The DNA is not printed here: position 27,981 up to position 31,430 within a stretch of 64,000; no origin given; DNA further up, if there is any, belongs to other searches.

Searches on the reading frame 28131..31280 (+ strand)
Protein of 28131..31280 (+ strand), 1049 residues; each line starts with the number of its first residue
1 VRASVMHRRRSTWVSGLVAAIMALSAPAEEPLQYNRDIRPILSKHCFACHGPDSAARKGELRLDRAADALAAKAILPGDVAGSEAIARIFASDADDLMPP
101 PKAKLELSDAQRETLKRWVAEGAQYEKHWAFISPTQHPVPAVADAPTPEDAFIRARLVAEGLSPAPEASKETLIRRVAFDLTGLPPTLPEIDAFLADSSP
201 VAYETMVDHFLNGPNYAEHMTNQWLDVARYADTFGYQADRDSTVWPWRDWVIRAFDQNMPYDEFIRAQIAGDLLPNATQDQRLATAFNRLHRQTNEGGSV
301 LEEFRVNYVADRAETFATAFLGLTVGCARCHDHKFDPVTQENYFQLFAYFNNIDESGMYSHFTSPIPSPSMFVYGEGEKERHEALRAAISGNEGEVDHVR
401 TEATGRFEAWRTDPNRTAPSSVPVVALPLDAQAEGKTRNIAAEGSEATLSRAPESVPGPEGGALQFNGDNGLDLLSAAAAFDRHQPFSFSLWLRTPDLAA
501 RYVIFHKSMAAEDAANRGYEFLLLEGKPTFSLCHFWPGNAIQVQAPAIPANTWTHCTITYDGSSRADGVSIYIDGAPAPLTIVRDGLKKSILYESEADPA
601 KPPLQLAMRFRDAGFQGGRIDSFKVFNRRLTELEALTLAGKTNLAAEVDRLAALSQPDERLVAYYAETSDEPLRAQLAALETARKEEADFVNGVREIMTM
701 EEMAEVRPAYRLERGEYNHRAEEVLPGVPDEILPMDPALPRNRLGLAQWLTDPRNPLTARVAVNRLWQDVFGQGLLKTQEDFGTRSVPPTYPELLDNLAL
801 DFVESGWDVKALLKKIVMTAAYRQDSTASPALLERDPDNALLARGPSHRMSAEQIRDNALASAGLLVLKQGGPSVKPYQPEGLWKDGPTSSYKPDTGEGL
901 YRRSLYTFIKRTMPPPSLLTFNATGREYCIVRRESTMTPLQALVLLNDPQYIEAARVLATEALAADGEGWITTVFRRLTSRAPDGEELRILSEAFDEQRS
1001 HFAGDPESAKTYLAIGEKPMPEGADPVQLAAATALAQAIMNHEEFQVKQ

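Call 16: search_protein_families(library=pfam, proteins=[window:28131-31280:+], max_evalue=0.0001)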
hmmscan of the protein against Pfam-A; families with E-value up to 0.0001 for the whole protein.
window:28131-31280:+ (1049 aa): 4 families
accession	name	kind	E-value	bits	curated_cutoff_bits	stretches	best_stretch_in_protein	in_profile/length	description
PF07587.16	PSD1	-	1.1e-94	316.8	28.5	1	742-993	1-242/244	Protein of unknown function (DUF1553)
PF07583.16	PSCyt2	-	2.3e-83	279.7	29.8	1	150-354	3-208/209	Protein of unknown function (DUF1549)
PF13385.13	Laminin_G_3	-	1.8e-14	54.6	27.6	1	471-634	6-149/151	Concanavalin A-like lectin/glucanases superfamily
PF07635.16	PSCyt1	-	6.4e-14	52.7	22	1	46-101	1-58/59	Planctomycete cytochrome C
